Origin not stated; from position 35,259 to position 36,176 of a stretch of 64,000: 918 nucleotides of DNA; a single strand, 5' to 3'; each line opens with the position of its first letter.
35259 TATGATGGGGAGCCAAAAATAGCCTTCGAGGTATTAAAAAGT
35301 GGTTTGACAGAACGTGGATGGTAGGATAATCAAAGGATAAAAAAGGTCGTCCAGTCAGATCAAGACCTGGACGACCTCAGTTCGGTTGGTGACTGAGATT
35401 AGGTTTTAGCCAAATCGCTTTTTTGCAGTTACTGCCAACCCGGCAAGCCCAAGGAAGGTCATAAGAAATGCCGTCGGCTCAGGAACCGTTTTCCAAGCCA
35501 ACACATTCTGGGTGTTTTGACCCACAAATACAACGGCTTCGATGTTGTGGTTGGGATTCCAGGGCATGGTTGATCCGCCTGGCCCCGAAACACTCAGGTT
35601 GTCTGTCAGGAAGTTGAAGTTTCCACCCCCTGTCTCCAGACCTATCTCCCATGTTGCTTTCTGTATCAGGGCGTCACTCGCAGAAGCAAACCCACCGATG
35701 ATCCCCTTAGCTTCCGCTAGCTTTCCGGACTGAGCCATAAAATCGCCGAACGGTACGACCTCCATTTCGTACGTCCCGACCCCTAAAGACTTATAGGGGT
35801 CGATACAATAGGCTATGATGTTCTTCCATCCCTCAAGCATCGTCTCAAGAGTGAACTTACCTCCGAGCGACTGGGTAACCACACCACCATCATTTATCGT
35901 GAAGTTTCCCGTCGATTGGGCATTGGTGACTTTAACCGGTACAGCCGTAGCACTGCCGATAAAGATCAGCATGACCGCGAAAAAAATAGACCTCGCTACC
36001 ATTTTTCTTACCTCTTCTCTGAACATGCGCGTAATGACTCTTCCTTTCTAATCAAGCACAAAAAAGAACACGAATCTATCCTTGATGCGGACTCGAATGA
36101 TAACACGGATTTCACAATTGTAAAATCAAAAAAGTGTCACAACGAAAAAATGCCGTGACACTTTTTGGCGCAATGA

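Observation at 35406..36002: PEP-CTERM sorting signal on a secreted protein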

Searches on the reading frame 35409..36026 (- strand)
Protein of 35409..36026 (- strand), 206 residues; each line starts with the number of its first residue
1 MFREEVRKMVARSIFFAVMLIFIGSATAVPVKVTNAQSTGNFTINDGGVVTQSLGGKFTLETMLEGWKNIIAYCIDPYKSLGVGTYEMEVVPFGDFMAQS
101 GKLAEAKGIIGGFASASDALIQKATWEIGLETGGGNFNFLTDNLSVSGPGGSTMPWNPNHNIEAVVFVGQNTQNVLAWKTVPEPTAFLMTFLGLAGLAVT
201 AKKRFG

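Call 3: search_protein_families(library=ncbifam, proteins=[window:35409-36002:-], max_evalue=10)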
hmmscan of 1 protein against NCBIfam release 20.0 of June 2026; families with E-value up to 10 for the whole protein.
window:35409-36002:- (198 aa): 11 families
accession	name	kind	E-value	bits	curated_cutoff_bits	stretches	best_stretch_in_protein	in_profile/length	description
NF038129.1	PEP_NF038129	equivalog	9.8e-06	25.5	65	1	146-196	144-194/194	NF038129 family PEP-CTERM protein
NF038126.1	PEP_CTERM_FxDxF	subfamily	0.00091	19.5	50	1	169-196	138-165/165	FxDxF family PEP-CTERM protein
NF033554.9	floc_PepA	equivalog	0.002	18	80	1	93-196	162-260/261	flocculation-associated PEP-CTERM protein PepA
NF038125.1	PEP_CTERM_THxN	subfamily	0.0038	16.9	85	1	171-195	221-245/246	THxN family PEP-CTERM protein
TIGR02595.1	PEP_CTERM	domain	0.0067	17.2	16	1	173-196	1-23/24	PEP-CTERM sorting domain-containing protein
NF038118.1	PEP_CTERM_CCXG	equivalog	0.012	15.3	90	1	163-196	167-199/199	CCXG family PEP-CTERM protein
NF038120.1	PEP_CTERM_QFxxD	subfamily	0.017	15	80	1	169-193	189-213/215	NF038120 family PEP-CTERM protein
NF041538.1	PEP_EDSA_1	subfamily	0.023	14.4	100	1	164-196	275-307/307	EDSAP-1 family PEP-CTERM protein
NF038119.1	PEP_CTERM_MHFG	equivalog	0.057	13.7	100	1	161-196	224-259/260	MHFG family PEP-CTERM protein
NF041927.1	Xrt_dep_XDP1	equivalog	0.097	12.6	125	1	168-196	215-242/242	exosortase-dependent surface protein XDP1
NF002252.0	PRK01175.1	equivalog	0.18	10.8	298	1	145-176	196-227/261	phosphoribosylformylglycinamidine synthase subunit PurQ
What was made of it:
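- On PEP-CTERM sorting-signal proteins (TIGR02595 / PF07589): TIGR02595 scores 17.2 bits against a cut-off of 16 (call 3).
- On NF038129 family / PepA (NF033554): 25.5 bits against 65, and 17.8 bits against 80 (call 3).
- TIGR02595 passes its cut-off (call 3). The PEP motif, TM helix and basic tail are intact and pass TIGR02595 (call 3).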

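Call 4: search_protein_families(library=pfam, proteins=[window:35409-36002:-], max_evalue=10)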
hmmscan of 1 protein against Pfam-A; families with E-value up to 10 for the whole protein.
window:35409-36002:- (198 aa): 1 family
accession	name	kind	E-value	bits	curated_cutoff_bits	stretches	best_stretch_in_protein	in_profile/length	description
PF07589.16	PEP-CTERM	-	0.0028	18.1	20.7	1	172-195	1-23/24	PEP-CTERM motif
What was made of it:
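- On PEP-CTERM sorting-signal proteins (TIGR02595 / PF07589): Pfam PF07589 scores 18.1, below 20.7 (call 4), so the result is borderline.
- On Thioester domain (TED, PF08341): The target has no Pfam TED hit at E up to 10 (call 4).
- Checked: NF038129 scores 25.5 bits over residues 146-196 (calls 3, 4).
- The target has no Pfam TED hit even at E 10 (call 4). The scores are borderline: 17.2 against 16 for TIGR02595, and below Pfam's gathering score (calls 3, 4).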

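Call 9: find_homologous_proteins(query=window:35409-36002:-)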
Query window:35409-36002:- (198 aa): 1 proteins with E <= 0.001 among 452 candidates.
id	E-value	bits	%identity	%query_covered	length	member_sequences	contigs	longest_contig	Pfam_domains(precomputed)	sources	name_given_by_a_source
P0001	1.1e-125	434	100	100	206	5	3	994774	-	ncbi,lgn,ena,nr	ncbi:PEP-CTERM sorting domain-containing protein [Candidatus Kaiserbacteria bacterium]|nr:PEP-CTERM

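Call 12: find_encoding_contigs(protein=P0001, flank=10000, max_places=10)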
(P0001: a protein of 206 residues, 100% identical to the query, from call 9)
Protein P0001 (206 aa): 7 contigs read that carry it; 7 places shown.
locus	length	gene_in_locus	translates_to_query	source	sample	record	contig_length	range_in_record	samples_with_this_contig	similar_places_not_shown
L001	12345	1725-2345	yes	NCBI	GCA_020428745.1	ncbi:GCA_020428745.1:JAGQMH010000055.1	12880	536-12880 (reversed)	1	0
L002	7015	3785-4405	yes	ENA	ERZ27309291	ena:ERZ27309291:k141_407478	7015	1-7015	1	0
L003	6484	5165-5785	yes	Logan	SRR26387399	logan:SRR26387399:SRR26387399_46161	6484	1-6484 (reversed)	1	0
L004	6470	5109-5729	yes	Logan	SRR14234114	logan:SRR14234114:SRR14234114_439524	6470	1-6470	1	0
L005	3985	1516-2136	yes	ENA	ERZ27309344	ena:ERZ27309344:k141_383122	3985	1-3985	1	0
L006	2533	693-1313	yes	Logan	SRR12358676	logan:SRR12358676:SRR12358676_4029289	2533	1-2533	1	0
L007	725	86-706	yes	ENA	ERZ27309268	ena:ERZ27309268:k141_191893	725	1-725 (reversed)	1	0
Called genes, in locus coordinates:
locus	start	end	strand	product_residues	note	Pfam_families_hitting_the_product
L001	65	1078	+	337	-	PF01471:PG_binding_1 (faint)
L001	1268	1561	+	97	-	PF12844:HTH_19 (weak), PF13560:HTH_31, PF01381:HTH_3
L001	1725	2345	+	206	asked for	-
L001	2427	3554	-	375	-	PF07745:Glyco_hydro_53 (weak)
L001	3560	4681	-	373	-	-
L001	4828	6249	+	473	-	PF00224:PK, PF03328:HpcH_HpaI (faint), PF02887:PK_C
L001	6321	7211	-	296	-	-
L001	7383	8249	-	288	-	-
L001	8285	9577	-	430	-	PF08245:Mur_ligase_M, PF02875:Mur_ligase_C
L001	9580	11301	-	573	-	PF00905:Transpeptidase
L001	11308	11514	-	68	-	-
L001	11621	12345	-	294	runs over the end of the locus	PF01795:Methyltransf_5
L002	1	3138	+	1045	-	?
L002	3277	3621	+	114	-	PF13560:HTH_31, PF01381:HTH_3, PF12844:HTH_19 (weak)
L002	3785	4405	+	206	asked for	-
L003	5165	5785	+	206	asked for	-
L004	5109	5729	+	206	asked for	-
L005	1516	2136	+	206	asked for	-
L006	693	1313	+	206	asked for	-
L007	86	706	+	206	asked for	-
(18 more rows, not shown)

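Call 27: search_protein_representatives(protein=window:35409-36026:-)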
Query: 206 residues. Proteins with E-value up to 0.001 (for the whole library): 8; up to 1e-10: 2; up to 1e-30: 1. The best 8 are listed.
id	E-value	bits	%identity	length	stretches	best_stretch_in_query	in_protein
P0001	4.1e-132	453.9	100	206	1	1-206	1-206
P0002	1.0e-29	119.7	43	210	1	18-196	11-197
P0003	2.8e-05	39.8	30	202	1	30-206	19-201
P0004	5.9e-05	38.8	37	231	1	53-204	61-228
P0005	1.1e-04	37.9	31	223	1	55-204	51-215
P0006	2.0e-04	37.1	27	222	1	35-204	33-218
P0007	2.5e-04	36.8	54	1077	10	68-81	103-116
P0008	4.7e-04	35.8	27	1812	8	104-170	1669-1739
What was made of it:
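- It is a singleton with no orthologue in other CPR genomes among 1.84 billion representatives (call 27).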

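Call 29: list_cluster_members(proteins=[P0002, P0003, P0004, P0005, P0006])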
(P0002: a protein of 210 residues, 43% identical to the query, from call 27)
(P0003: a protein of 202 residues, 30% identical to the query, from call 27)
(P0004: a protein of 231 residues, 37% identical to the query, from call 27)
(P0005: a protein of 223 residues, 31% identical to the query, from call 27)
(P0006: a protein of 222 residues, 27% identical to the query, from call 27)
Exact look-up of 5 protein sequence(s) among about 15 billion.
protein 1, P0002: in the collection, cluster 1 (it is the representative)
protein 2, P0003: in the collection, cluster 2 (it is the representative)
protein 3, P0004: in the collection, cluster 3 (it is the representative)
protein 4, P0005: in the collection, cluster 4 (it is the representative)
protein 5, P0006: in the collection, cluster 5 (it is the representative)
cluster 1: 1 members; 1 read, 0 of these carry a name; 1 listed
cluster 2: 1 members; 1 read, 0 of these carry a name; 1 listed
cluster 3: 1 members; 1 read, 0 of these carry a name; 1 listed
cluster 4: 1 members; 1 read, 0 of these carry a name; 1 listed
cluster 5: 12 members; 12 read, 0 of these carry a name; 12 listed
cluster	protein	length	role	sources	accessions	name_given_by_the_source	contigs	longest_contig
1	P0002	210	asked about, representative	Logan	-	-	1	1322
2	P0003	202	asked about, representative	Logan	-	-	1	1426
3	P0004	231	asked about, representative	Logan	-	-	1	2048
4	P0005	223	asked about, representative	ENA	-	-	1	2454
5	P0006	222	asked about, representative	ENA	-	-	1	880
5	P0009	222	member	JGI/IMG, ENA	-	-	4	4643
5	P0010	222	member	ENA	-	-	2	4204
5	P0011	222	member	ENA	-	-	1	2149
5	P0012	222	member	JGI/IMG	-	-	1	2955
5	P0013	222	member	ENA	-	-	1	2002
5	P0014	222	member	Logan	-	-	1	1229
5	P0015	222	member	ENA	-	-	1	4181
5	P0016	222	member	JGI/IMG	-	-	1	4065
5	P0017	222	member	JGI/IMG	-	-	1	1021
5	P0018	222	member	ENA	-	-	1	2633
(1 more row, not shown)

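Call 30: search_protein_families(library=ncbifam, proteins=[P0002, P0003, P0004, P0005, P0006], max_evalue=0.01)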
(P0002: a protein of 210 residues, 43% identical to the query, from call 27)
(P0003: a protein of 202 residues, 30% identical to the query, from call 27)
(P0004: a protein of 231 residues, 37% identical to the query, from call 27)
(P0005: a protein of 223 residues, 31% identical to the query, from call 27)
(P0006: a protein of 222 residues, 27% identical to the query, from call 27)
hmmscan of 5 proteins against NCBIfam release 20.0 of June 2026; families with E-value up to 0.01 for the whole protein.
P0002 (210 aa): 1 family
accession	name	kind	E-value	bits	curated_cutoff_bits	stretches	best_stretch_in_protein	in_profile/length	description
NF041927.1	Xrt_dep_XDP1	equivalog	0.0074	16.3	125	0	176-204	213-241/242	exosortase-dependent surface protein XDP1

P0003 (202 aa): 13 families
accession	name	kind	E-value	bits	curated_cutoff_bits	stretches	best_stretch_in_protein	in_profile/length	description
NF033554.9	floc_PepA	equivalog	3e-09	37.1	80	1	87-200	139-261/261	flocculation-associated PEP-CTERM protein PepA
NF038129.1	PEP_NF038129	equivalog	3.1e-08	33.7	65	1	145-199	140-194/194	NF038129 family PEP-CTERM protein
NF041538.1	PEP_EDSA_1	subfamily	3e-07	30.4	100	1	173-199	280-307/307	EDSAP-1 family PEP-CTERM protein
NF038126.1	PEP_CTERM_FxDxF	subfamily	4.4e-07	30.3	50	1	172-199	138-165/165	FxDxF family PEP-CTERM protein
NF038119.1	PEP_CTERM_MHFG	equivalog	3.2e-06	27.7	100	1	165-200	225-260/260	MHFG family PEP-CTERM protein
TIGR02595.1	PEP_CTERM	domain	1.3e-05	25.6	16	1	176-200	1-23/24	PEP-CTERM sorting domain-containing protein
NF038120.1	PEP_CTERM_QFxxD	subfamily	4.1e-05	23.5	80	1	173-200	190-215/215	NF038120 family PEP-CTERM protein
NF035944.1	PEPxxWA-CTERM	domain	9.2e-05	22.3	35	1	176-199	1-24/24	PEPxxWA-CTERM sorting domain-containing protein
NF038124.1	PEP_CTERM_TLD_A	exception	0.00023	20.8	100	1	173-200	208-235/235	PEP_CTERM-anchored TLD domain-containing protein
NF033947.0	PEP-cistern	hypoth_equivalog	0.0008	19.2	60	0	168-198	165-195/195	cistern family PEP-CTERM protein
NF041927.1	Xrt_dep_XDP1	equivalog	0.0011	19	125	1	169-199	213-242/242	exosortase-dependent surface protein XDP1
NF038118.1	PEP_CTERM_CCXG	equivalog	0.0012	18.6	90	1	171-199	171-199/199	CCXG family PEP-CTERM protein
NF038125.1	PEP_CTERM_THxN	subfamily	0.0029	17.2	85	1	174-199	218-246/246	THxN family PEP-CTERM protein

P0004 (231 aa): 9 families
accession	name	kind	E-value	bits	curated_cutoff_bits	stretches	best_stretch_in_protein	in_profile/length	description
TIGR03370.1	VPLPA-CTERM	domain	1.4e-09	37.7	25.35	1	205-229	1-25/25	VPLPA-CTERM sorting domain-containing protein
NF041538.1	PEP_EDSA_1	subfamily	5.7e-06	26.2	100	1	151-228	232-307/307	EDSAP-1 family PEP-CTERM protein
NF038129.1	PEP_NF038129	equivalog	3e-05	23.9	65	1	180-228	150-194/194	NF038129 family PEP-CTERM protein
NF038124.1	PEP_CTERM_TLD_A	exception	0.00012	21.7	100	1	178-229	188-235/235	PEP_CTERM-anchored TLD domain-containing protein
TIGR02595.1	PEP_CTERM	domain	0.00072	20.2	16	1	205-229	1-24/24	PEP-CTERM sorting domain-containing protein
NF041927.1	Xrt_dep_XDP1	equivalog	0.002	18.2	125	1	201-228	216-242/242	exosortase-dependent surface protein XDP1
NF033554.9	floc_PepA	equivalog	0.0022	17.8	80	1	116-229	154-261/261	flocculation-associated PEP-CTERM protein PepA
TIGR03901.2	MYXO-CTERM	domain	0.0053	17.1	20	1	207-228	13-33/34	MYXO-CTERM sorting domain-containing protein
NF038118.1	PEP_CTERM_CCXG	equivalog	0.0085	15.8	90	0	190-228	162-199/199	CCXG family PEP-CTERM protein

P0005 (223 aa): 12 families
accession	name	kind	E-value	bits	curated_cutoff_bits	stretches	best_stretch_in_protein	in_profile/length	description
NF038129.1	PEP_NF038129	equivalog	5.8e-08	32.8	65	1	166-215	145-194/194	NF038129 family PEP-CTERM protein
NF038126.1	PEP_CTERM_FxDxF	subfamily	4.1e-06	27.1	50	1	189-215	139-165/165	FxDxF family PEP-CTERM protein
NF041538.1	PEP_EDSA_1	subfamily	5.2e-06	26.3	100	1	183-215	276-307/307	EDSAP-1 family PEP-CTERM protein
NF033554.9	floc_PepA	equivalog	1.6e-05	24.9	80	1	116-216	168-261/261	flocculation-associated PEP-CTERM protein PepA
NF038119.1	PEP_CTERM_MHFG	equivalog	3.4e-05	24.3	100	1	171-215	215-259/260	MHFG family PEP-CTERM protein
TIGR02595.1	PEP_CTERM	domain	0.00022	21.9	16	1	192-215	1-22/24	PEP-CTERM sorting domain-containing protein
NF038120.1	PEP_CTERM_QFxxD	subfamily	0.00024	21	80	1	188-214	189-215/215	NF038120 family PEP-CTERM protein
NF038125.1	PEP_CTERM_THxN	subfamily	0.00024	20.8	85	1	191-215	221-246/246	THxN family PEP-CTERM protein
NF035944.1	PEPxxWA-CTERM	domain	0.00041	20.2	35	1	192-215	1-24/24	PEPxxWA-CTERM sorting domain-containing protein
NF041927.1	Xrt_dep_XDP1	equivalog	0.00063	19.8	125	1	190-215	217-242/242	exosortase-dependent surface protein XDP1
NF038124.1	PEP_CTERM_TLD_A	exception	0.0009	18.9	100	1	190-215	209-234/235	PEP_CTERM-anchored TLD domain-containing protein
NF038118.1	PEP_CTERM_CCXG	equivalog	0.00095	18.9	90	1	184-215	168-199/199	CCXG family PEP-CTERM protein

P0006 (222 aa): 13 families
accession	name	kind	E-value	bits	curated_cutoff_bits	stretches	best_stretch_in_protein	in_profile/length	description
NF038126.1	PEP_CTERM_FxDxF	subfamily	6.1e-10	39.6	50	1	184-218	131-165/165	FxDxF family PEP-CTERM protein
NF038129.1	PEP_NF038129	equivalog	2.3e-08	34.1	65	1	151-218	133-194/194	NF038129 family PEP-CTERM protein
NF033554.9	floc_PepA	equivalog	1.7e-07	31.3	80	1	112-218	155-260/261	flocculation-associated PEP-CTERM protein PepA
NF035944.1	PEPxxWA-CTERM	domain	1.7e-06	27.8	35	1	195-218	1-24/24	PEPxxWA-CTERM sorting domain-containing protein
NF038124.1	PEP_CTERM_TLD_A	exception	2.6e-06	27.2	100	1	157-218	181-234/235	PEP_CTERM-anchored TLD domain-containing protein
NF038119.1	PEP_CTERM_MHFG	equivalog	3.8e-06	27.4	100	1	179-218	220-259/260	MHFG family PEP-CTERM protein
TIGR02595.1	PEP_CTERM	domain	0.00011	22.8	16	1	195-218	1-21/24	PEP-CTERM sorting domain-containing protein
NF041538.1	PEP_EDSA_1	subfamily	0.00015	21.6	100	1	84-218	174-307/307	EDSAP-1 family PEP-CTERM protein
NF038118.1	PEP_CTERM_CCXG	equivalog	0.00022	20.9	90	1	185-218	167-199/199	CCXG family PEP-CTERM protein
NF038125.1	PEP_CTERM_THxN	subfamily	0.00042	20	85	1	189-218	222-246/246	THxN family PEP-CTERM protein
NF038120.1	PEP_CTERM_QFxxD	subfamily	0.00068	19.6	80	1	192-218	190-214/215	NF038120 family PEP-CTERM protein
NF033947.0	PEP-cistern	hypoth_equivalog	0.0026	17.5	60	1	179-217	159-195/195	cistern family PEP-CTERM protein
NF041927.1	Xrt_dep_XDP1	equivalog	0.0054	16.7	125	1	191-218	215-242/242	exosortase-dependent surface protein XDP1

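Call 32: find_homologous_proteins(query=A1, max_evalue=0.001)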
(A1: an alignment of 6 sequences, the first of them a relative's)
Query A1 (6 sequences) (206 aa, profile of the alignment): 54 proteins with E <= 0.001 among 8000 candidates.
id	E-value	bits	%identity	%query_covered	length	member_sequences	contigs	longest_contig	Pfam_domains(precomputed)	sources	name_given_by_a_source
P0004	3.3e-75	270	33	73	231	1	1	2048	-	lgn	-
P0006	4.9e-74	267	27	70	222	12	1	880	PF07589.17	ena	-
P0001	3.1e-73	264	100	100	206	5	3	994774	-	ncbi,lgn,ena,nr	ncbi:PEP-CTERM sorting domain-containing protein [Candidatus Kaiserbacteria bacterium]|nr:PEP-CTERM 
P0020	2.1e-67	245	29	70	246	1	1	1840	PF07589.17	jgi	jgi:hypothetical protein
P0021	3.8e-60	221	30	69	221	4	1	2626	PF07589.17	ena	-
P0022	7.5e-60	220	27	69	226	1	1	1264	PF07589.17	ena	-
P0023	9.1e-60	220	27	69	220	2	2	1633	PF07589.17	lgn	-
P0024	1.3e-59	219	27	69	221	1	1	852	PF07589.17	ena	-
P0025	1.7e-59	219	30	69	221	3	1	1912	PF07589.17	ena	-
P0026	7.6e-59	217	28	76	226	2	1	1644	PF07589.17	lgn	-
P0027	1.8e-55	206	27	70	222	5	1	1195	PF07589.17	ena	-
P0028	6.6e-54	201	29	43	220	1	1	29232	PF07589.17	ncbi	-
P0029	1.2e-53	200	25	76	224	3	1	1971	PF07589.17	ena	-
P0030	1.4e-53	200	26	83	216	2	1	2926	PF07589.17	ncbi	-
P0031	1.3e-51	193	27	65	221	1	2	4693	PF07589.17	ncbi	-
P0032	3.6e-50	189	29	91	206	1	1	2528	PF07589.17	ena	-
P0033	2.4e-49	186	21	85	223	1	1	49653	PF07589.17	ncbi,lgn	-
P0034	4.1e-48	182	25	78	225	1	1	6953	PF07589.17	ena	-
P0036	1.3e-46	177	28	75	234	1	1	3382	PF07589.17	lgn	-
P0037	1.3e-45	174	29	70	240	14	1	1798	PF07589.17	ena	-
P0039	7.6e-45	171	23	53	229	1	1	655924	-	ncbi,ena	-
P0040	9.6e-45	171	23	67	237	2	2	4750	PF07589.17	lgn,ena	-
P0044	1.1e-43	167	28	69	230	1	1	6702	PF07589.17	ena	-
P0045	2.0e-40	157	24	69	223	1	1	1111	PF07589.17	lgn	-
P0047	8.0e-34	135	23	85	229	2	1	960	PF07589.17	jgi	jgi:hypothetical protein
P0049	2.0e-29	121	25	84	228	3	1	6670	PF07589.17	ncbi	ncbi:MAG: PEP-CTERM sorting domain-containing protein [Burkholderiaceae bacterium]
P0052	5.9e-26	109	24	82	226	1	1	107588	PF07589.17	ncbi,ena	-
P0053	5.4e-25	106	-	-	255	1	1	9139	PF07589.17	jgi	jgi:hypothetical protein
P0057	9.6e-14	70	-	-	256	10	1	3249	PF07589.17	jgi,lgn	jgi:hypothetical protein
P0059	2.4e-12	65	24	92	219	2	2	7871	PF07589.17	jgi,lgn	-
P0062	1.3e-10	59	-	-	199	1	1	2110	PF07589.17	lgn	-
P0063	2.3e-9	55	21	32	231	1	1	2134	PF07589.17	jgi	jgi:hypothetical protein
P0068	3.5e-5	42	23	30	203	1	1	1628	PF07589.17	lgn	-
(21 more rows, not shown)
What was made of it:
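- A profile search gives 54 proteins, mostly carrying PF07589 (call 32).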

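Call 36: find_encoding_contigs(protein=P0039, flank=10000, max_places=2)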
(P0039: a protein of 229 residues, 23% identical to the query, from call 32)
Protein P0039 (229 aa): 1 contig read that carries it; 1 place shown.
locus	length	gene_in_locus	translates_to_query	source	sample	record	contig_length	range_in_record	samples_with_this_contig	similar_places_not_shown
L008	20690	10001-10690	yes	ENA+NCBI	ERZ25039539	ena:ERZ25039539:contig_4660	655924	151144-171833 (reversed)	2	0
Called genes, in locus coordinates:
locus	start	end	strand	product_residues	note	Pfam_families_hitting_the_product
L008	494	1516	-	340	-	PF26672:DUF1631_3rd, PF26670:DUF1631_C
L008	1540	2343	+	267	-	-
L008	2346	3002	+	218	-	-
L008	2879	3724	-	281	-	PF02355:SecD_SecF_C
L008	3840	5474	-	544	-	PF21760:SecD_1st, PF22599:SecDF_P1_head, PF02355:SecD_SecF_C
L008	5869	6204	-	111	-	PF02699:YajC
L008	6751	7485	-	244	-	-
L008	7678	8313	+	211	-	PF07715:Plug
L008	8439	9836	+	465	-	PF00593:TonB_dep_Rec_b-barrel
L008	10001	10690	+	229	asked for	-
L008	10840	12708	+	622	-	PF02518:HATPase_c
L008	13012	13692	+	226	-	PF00072:Response_reg, PF00196:GerE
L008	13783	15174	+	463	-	PF13727:CoA_binding_3, PF02397:Bac_transf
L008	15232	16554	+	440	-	PF10082:BBP2_2 (faint)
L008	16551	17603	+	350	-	PF01073:3Beta_HSD, PF01370:Epimerase, PF02719:Polysacc_synt_2, PF04321:RmlD_sub_bind, PF13460:NAD_binding_10 (weak), PF16363:GDP_Man_Dehyd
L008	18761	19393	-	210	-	PF07589:PEP_exosort_dom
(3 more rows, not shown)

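Call 37: find_encoding_contigs(protein=P0002, flank=5000, max_places=3)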
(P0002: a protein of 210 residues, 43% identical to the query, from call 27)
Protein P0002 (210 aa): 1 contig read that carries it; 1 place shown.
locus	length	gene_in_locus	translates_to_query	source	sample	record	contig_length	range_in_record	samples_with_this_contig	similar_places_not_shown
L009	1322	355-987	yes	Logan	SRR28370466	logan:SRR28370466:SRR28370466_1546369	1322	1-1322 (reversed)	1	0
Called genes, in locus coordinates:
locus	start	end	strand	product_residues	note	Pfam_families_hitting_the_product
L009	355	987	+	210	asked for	-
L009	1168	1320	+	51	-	?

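Call 40: predict_structure(alignment_id=A2)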
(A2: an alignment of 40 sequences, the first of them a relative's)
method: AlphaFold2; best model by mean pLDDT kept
length: 206 residues; sequences in the alignment: 40
mean_pLDDT: 69.4   pTM: 0.61
mean pLDDT of the five models: 69.4, 69.1, 68.6, 57.3, 54.4
residues with pLDDT >= 90: 7; 70-90: 101; 50-70: 74; < 50: 24
segments of 3 or more residues with pLDDT < 50: 102-120
pLDDT, mean of each block of 10 residues (from residue 1): 78 74 71 76 62 71 82 77 89 74 45 44 55 52 56 56 83 83 70 88 77
secondary structure, 60 per line:
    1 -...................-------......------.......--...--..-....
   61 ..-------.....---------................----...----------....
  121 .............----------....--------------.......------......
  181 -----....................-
elements in order: H2-20 E28-33 E40-46 E49-51 E57-62 E70-74 E84-92 H93-99 H117-133 E144-147 E162-168 E175-180 H186-205
